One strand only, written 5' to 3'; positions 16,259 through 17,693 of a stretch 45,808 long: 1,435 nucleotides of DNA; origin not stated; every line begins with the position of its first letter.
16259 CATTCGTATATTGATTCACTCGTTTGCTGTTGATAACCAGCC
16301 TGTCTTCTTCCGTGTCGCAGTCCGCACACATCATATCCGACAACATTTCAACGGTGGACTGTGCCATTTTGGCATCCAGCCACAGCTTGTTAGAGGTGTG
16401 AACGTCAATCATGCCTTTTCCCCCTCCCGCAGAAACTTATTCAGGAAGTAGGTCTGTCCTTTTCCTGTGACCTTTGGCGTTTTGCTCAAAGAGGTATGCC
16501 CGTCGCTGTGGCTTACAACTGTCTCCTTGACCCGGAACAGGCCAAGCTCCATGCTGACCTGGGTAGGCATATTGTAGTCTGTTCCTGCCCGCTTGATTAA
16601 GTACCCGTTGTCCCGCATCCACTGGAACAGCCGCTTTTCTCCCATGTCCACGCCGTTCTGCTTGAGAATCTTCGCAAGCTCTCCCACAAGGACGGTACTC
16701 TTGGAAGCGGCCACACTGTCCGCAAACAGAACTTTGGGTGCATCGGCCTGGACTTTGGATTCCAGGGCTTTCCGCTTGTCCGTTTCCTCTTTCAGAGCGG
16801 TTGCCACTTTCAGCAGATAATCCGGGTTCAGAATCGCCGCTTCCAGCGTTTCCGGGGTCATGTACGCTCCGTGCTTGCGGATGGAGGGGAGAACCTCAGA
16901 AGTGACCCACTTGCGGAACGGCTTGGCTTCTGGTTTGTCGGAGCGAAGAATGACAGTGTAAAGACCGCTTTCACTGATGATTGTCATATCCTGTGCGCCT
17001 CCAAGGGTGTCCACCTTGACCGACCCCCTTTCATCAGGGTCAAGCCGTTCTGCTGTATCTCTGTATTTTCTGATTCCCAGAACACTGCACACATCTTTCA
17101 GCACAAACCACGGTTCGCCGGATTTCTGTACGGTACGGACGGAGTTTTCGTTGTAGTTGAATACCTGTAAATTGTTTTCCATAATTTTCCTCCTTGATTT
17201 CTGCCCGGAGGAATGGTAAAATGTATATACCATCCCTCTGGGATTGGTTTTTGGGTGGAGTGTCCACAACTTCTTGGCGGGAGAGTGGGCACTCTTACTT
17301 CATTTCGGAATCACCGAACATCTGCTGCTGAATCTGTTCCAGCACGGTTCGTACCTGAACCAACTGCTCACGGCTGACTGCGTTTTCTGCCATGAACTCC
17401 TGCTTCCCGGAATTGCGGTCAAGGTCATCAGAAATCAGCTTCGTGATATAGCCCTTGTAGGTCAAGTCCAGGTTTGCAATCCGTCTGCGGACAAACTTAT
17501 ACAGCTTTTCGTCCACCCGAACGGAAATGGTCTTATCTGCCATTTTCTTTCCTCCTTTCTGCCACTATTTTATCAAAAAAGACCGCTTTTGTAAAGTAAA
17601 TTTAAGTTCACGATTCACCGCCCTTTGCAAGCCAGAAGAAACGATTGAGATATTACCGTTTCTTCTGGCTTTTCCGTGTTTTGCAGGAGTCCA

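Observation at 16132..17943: P22 immI-like secondary immunity unit (two RHH proteins plus Bro-N/KilAC antirepressor) inserted between terL and portal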

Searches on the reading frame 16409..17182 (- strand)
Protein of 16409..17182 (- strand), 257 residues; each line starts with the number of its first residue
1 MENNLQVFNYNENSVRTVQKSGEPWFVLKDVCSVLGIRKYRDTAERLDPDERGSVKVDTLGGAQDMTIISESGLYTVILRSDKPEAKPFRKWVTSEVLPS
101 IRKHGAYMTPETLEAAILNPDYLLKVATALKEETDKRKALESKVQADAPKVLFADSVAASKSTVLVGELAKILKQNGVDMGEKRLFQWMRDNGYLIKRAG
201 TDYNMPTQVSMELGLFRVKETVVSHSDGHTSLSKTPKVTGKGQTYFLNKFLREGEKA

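Call 3: search_protein_families(library=pfam, proteins=[window:16409-17182:-], max_evalue=0.1)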
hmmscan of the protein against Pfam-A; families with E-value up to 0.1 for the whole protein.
window:16409-17182:- (257 aa): 3 families
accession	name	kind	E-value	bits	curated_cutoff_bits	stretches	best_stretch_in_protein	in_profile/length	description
PF03374.19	ANT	-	3.1e-37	127.6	25.3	1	141-251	1-106/108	Phage antirepressor protein KilAC domain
PF02498.22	Bro-N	-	2.2e-25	89.6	25.6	1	15-99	2-96/96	BRO family, N-terminal domain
PF10547.14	P22_AR_N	-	0.015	15.9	30.7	1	9-58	4-53/115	P22_AR N-terminal domain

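Call 4: search_protein_families(library=phrogs, proteins=[window:16409-17182:-], max_evalue=0.01)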
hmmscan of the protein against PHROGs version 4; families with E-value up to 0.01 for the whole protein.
window:16409-17182:- (257 aa): 16 families
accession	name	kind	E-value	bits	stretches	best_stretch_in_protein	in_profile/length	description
phrog_130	-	transcription regulation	9.2e-108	362.3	1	1-256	156-414/480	anti-repressor Ant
phrog_2899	-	transcription regulation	6e-52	177.8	1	1-161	3-173/263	anti-repressor Ant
phrog_9438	-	transcription regulation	5e-48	162.9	1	142-255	3-116/121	anti-repressor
phrog_63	-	transcription regulation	1e-46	161.2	1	113-255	218-361/431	anti-repressor Ant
phrog_463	-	transcription regulation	7.2e-39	134.8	1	1-145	1-148/250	anti-repressor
phrog_2593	-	transcription regulation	1.6e-38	134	1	3-115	20-141/255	anti-repressor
phrog_15968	-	transcription regulation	1.3e-36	125.6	1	185-253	1-69/73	anti-repressor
phrog_7940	-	unknown function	2.4e-36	126.6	1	3-150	2-154/252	-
phrog_245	-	transcription regulation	2.8e-33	116.8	1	3-118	39-145/319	anti-repressor Ant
phrog_5060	-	transcription regulation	1.3e-28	101.5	1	3-138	5-151/224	anti-repressor Ant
phrog_2011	-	transcription regulation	8.4e-28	98.9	1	4-125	3-128/275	anti-repressor Ant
phrog_25722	-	unknown function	2.8e-26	93.1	1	4-112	3-113/150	-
phrog_2977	-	transcription regulation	1.8e-25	90.5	1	2-84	61-148/150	anti-repressor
phrog_9976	-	transcription regulation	1.4e-24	88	1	9-105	5-102/188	anti-repressor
phrog_7347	-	unknown function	1.3e-06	29.6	1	66-111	6-50/78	-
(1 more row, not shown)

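Call 84: search_protein_families(library=padloc, max_evalue=0.01, proteins=[window:16409-17182:-])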
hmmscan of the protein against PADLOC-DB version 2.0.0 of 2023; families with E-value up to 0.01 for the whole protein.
window:16409-17182:- (257 aa): 0 families

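Call 85: search_protein_families(library=ncbifam, max_evalue=0.01, proteins=[window:16409-17182:-])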
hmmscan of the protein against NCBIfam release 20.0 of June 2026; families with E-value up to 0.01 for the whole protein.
window:16409-17182:- (257 aa): 0 families

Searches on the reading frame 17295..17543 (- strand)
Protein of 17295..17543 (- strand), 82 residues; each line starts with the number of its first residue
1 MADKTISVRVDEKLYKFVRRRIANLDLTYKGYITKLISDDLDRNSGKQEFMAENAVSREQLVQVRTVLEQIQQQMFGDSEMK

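Call 3: search_protein_families(library=pfam, proteins=[window:17295-17543:-], max_evalue=0.1)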
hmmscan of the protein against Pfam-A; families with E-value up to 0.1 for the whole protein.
window:17295-17543:- (82 aa): 1 family
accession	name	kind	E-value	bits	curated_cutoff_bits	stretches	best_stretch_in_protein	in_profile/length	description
PF12441.14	CopG_antitoxin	-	0.018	16.2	28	1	3-39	42-78/79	CopG antitoxin of type II toxin-antitoxin system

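Call 4: search_protein_families(library=phrogs, proteins=[window:17295-17543:-], max_evalue=0.01)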
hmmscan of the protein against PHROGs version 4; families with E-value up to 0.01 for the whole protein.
window:17295-17543:- (82 aa): 1 family
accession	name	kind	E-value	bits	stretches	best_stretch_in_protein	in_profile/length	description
phrog_37719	-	unknown function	2.9e-07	31.6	1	1-47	1-47/48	-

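Call 23: search_solved_structures(query=window:17295-17543:-, max_evalue=10, show_alignments=2)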
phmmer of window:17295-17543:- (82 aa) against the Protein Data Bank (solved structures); distinct sequences matched with E-value up to 10: 1.
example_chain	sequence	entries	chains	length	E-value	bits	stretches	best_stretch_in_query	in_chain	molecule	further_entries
6vbu_7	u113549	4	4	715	0.29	15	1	28-78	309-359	Bardet-Biedl syndrome 7 protein homolog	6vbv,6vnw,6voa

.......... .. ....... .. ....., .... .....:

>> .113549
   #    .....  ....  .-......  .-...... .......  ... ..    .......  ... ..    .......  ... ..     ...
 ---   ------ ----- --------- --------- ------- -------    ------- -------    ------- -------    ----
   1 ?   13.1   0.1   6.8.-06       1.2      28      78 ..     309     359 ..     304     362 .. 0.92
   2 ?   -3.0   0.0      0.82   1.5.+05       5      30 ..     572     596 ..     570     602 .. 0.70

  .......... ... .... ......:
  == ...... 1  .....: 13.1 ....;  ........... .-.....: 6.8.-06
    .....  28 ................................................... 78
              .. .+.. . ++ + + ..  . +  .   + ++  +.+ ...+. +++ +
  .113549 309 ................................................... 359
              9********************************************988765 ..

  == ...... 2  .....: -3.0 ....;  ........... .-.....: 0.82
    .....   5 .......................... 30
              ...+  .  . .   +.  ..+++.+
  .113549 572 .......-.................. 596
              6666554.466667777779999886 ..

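Call 24: find_homologous_proteins(query=window:17295-17543:-, max_evalue=0.001)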
Query window:17295-17543:- (82 aa): 2 proteins with E <= 0.001 among 2 candidates.
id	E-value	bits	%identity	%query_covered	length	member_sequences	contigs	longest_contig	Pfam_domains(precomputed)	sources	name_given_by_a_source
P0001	3.3e-43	162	98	100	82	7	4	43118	-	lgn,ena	-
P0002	5.4e-31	123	77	100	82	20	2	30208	-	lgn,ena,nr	nr:MAG TPA: antitoxin [Caudoviricetes sp.]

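Call 29: search_protein_representatives(protein=window:17295-17543:-)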
Query: 82 residues. Proteins with E-value up to 0.001 (for the whole library): 14; up to 1e-10: 2; up to 1e-30: 1. The best 14 are listed.
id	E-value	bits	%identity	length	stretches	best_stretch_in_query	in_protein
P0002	1.7e-31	123.2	77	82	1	1-82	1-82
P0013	2.1e-11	59.8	44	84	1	1-81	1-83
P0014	5.2e-07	45.9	38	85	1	1-73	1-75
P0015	9.8e-07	45.0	35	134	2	4-58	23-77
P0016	3.1e-06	43.4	31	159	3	4-48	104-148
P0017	1.0e-05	41.8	35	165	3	3-53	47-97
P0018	9.5e-05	38.7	29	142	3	5-61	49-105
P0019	3.4e-04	36.9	47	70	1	1-49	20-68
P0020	4.3e-04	36.6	43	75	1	1-54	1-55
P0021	5.9e-04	36.2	41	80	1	1-73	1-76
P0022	6.0e-04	36.2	49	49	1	1-47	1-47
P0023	6.1e-04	36.2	37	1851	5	40-78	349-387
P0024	8.6e-04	35.7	45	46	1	1-44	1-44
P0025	8.8e-04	35.7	33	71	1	1-54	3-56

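Call 31: search_solved_structures(query=A1, max_evalue=10, show_alignments=2)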
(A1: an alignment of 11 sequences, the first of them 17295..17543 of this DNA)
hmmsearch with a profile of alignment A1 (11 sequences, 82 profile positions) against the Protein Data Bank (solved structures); distinct sequences matched with E-value up to 10: 9.
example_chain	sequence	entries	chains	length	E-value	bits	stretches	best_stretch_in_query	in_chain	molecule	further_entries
4i1q_A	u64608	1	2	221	0.1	15.9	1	14-77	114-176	Bridging integrator 2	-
4avm_A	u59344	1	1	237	0.11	15.9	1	14-77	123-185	BRIDGING INTEGRATOR 2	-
2k5q_A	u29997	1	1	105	0.22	14.9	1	23-63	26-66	Hypothetical Membrane Associated Protein BcR97A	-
3mlg_A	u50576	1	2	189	0.51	13.7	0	7-23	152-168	2X chimera of Helicobacter pylori protein HP0242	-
8imi_0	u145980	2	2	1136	0.52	13.7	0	15-54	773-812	ApcE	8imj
6p7v_D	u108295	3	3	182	0.56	13.6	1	18-48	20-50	Skp1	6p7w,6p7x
6fe8_C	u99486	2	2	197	0.67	13.3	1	18-55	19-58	Suppressor of kinetochore protein 1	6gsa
10eh_E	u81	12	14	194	0.68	13.3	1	18-55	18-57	Suppressor of kinetochore protein 1 | E3 ubiquitin ligase complex SCF subunit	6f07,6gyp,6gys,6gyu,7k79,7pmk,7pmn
21gi_A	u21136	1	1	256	2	11.8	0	7-23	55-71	A designed protein Three-twist Knot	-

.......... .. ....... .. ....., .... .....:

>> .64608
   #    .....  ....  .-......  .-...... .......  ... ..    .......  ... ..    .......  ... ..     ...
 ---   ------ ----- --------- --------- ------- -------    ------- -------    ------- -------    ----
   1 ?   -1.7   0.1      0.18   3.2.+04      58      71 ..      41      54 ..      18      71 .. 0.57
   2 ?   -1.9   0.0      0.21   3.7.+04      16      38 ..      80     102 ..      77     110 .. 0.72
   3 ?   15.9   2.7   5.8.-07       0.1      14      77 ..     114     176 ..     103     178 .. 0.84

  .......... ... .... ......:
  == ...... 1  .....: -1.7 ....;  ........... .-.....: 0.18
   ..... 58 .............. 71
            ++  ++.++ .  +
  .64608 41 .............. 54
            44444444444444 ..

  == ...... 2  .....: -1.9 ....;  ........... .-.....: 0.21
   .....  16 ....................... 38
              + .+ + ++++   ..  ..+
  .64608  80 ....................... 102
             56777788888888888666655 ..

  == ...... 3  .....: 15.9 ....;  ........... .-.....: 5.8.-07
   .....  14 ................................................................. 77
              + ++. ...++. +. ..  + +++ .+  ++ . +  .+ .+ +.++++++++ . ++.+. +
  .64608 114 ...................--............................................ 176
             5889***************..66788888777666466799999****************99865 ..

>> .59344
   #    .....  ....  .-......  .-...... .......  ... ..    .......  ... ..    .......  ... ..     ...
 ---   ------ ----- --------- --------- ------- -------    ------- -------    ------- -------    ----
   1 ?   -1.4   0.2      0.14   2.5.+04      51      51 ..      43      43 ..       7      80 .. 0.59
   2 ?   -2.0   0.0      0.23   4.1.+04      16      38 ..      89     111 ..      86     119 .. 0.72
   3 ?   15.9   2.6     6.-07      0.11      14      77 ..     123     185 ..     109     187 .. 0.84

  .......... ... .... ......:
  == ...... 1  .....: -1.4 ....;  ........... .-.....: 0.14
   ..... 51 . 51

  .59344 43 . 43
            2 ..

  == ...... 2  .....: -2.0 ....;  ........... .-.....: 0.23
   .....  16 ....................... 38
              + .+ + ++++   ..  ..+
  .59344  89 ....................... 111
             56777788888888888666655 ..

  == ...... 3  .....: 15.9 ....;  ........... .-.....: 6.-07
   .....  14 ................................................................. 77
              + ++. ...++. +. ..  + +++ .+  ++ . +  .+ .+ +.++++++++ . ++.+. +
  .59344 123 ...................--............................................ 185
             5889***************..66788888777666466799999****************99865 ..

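Call 33: search_protein_families(library=pfam, alignment_id=A1, max_evalue=0.1)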
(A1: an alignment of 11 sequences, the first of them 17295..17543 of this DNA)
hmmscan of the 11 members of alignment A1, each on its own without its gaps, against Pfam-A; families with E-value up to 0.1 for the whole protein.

A. member 1, window:17295-17543:- (82 aa): 1 family
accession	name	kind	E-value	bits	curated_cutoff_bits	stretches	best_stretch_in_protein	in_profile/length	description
PF12441.14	CopG_antitoxin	-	0.018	16.2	28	1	3-39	42-78/79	CopG antitoxin of type II toxin-antitoxin system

B. families by the number of members that match (of 11 scanned): 15 families
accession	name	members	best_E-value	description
PF12441.14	CopG_antitoxin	8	0.0012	CopG antitoxin of type II toxin-antitoxin system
PF21983.2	NikA-like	5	4.2e-05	Mobilization protein NikA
PF07764.18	Omega_Repress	5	0.00023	Omega Transcriptional Repressor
PF23807.1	RHH_10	5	0.0077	Ribbon-helix-helix protein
PF09386.16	ParD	4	0.0011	Antitoxin ParD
PF05534.18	HicB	2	0.00071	HicB family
PF23833.1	DUF7203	1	0.02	Family of unknown function (DUF7203)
PF19807.5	DUF6290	1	0.025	Family of unknown function (DUF6290)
PF22513.2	FitA-like_RHH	1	0.039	Antitoxin FitA-like, ribbon-helix-helix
PF12645.13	HTH_16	1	0.06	Helix-turn-helix domain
PF01402.27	RHH_1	1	0.062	Ribbon-helix-helix protein, copG family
PF18391.7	CHIP_TPR_N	1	0.063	CHIP N-terminal tetratricopeptide repeat domain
PF10145.14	PhageMin_Tail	1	0.078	Phage-related minor tail protein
PF02337.22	Gag_p10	1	0.088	Retroviral GAG p10 protein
PF08681.18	TacA1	1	0.091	Antitoxin TacA 1-like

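Call 38: predict_structure(alignment_id=A1)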
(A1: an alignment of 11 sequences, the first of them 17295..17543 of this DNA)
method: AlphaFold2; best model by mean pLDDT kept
length: 82 residues; sequences in the alignment: 11
mean_pLDDT: 78.9   pTM: 0.45
mean pLDDT of the five models: 78.9, 76.4, 76.2, 75.9, 75.7
residues with pLDDT >= 90: 31; 70-90: 32; 50-70: 11; < 50: 8
segments of 3 or more residues with pLDDT < 50: 48-53
pLDDT, mean of each block of 10 residues (from residue 1): 82 96 94 92 65 58 82 69 43
secondary structure, 60 per line:
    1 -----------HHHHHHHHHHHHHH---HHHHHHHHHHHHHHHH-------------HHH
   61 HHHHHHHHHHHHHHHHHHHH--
elements in order: H12-25 H29-44 H58-80

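Call 40: fold_search(model_id=the predicted structure, library=pdb)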
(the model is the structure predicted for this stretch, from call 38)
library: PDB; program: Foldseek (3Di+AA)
matches with E <= 10: 12; with E <= 0.001: 0
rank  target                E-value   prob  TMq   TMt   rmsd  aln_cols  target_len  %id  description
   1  9lew_G                1.4e+00  0.28  0.42  0.39  11.5        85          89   15  The crystal structure of DinJ-YafQ complex from Vibrio cholerae (released 2025-07-30)
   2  7zg6_A                1.6e+00  0.51  0.47  0.66   4.2        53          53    9  TacA1 antitoxin (released 2023-10-11)
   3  6sbx_C                1.6e+00  0.30  0.40  0.56   9.3        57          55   14  CdbA Form Two (released 2020-04-22)
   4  4fxe_B                3.4e+00  0.14  0.39  0.41  12.4        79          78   11  Crystal structure of the intact E. coli RelBE toxin-antitoxin complex (released 2012-08-29)
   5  9lew_C                3.4e+00  0.11  0.38  0.35   8.6        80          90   18  The crystal structure of DinJ-YafQ complex from Vibrio cholerae (released 2025-07-30)
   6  7mq8_L9               3.7e+00  0.10  0.35  0.19   9.0        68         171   10  Cryo-EM structure of the human SSU processome, state pre-A1 (released 2021-09-22)
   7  5xxu_J                4.0e+00  0.08  0.36  0.19  10.5        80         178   12  Small subunit of Toxoplasma gondii ribosome (released 2017-08-30)
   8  5wyj_SK               5.8e+00  0.08  0.35  0.19   9.0        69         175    7  Cryo-EM structure of the 90S small subunit pre-ribosome (Dhr1-depleted, Enp1-TAP, state 1) (released 2017-03-29)
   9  9n73_L9               5.8e+00  0.06  0.31  0.17  11.4        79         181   14  SSU processome maturation and disassembly, State G (released 2025-10-29)
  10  3h87_C                6.3e+00  0.09  0.40  0.44   6.9        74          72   14  Rv0301 Rv0300 Toxin Antitoxin Complex from Mycobacterium tuberculosis (released 2009-05-05)
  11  6w66_A                7.3e+00  0.03  0.24  0.14  14.0        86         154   16  The structure of the F64A, S172A mutant Keap1-BTB domain in complex with SKP1-FBXL17 (released 2020-08-19)
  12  1y9b_A                7.8e+00  0.06  0.40  0.41  12.3        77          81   14  Structure of Conserved Putative Transcriptional Factor from Vibrio cholerae O1 biovar eltor str. N16961 (released 2005-01-25)

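Call 52: find_encoding_contigs(protein=P0002, flank=3500, max_places=4)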
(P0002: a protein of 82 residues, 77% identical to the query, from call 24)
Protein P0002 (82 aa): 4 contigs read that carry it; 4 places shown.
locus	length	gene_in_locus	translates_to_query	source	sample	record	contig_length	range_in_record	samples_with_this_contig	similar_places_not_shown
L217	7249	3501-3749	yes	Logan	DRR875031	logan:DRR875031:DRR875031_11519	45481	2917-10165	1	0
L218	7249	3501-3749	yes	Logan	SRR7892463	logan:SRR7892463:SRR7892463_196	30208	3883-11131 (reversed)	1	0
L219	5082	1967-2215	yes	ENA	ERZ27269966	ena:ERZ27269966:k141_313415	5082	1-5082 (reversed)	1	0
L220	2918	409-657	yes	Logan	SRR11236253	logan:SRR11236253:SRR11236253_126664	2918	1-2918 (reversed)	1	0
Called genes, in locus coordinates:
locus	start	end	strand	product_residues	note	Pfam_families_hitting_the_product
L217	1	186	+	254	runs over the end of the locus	-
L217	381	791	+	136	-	-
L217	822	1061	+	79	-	-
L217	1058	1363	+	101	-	-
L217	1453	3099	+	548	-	-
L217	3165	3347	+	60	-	-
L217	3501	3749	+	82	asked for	-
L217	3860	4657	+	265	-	PF02498:Bro-N, PF03374:ANT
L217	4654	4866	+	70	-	-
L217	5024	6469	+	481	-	PF05133:SPP1_portal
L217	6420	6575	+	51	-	-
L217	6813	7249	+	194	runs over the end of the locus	-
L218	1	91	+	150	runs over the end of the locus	-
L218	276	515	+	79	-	-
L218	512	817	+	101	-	-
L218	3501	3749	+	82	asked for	-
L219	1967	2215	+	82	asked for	-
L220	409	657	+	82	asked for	-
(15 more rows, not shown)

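Call 53: find_encoding_contigs(protein=P0013, flank=3500, max_places=4)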
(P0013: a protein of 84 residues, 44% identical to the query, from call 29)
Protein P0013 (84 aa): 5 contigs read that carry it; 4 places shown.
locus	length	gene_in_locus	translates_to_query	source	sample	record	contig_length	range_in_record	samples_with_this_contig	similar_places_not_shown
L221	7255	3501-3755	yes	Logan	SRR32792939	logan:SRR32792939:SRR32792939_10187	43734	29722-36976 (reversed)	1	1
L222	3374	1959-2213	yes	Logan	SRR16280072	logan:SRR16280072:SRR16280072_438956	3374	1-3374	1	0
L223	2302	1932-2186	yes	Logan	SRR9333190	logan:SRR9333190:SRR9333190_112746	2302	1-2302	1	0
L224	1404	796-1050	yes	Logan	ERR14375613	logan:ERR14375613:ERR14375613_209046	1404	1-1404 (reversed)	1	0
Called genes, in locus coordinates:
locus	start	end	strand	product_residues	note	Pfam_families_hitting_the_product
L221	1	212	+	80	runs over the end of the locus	-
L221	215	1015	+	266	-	-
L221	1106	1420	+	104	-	PF13384:HTH_23 (faint)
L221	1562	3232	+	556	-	-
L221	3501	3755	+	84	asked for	-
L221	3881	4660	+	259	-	PF02498:Bro-N, PF03374:ANT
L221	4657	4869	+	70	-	-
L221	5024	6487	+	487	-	PF05133:SPP1_portal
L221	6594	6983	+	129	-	PF25682:Phage_VG64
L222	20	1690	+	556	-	-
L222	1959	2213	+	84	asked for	-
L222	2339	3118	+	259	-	PF02498:Bro-N, PF03374:ANT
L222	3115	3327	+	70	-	-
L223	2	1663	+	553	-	?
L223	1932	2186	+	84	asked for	-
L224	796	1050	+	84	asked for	-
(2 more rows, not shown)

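Call 84: search_protein_families(library=padloc, max_evalue=0.01, proteins=[window:17295-17543:-])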
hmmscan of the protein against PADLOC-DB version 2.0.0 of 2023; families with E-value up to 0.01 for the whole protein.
window:17295-17543:- (82 aa): 0 families

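Call 85: search_protein_families(library=ncbifam, max_evalue=0.01, proteins=[window:17295-17543:-])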
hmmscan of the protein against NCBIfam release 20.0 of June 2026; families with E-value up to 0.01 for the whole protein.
window:17295-17543:- (82 aa): 0 families
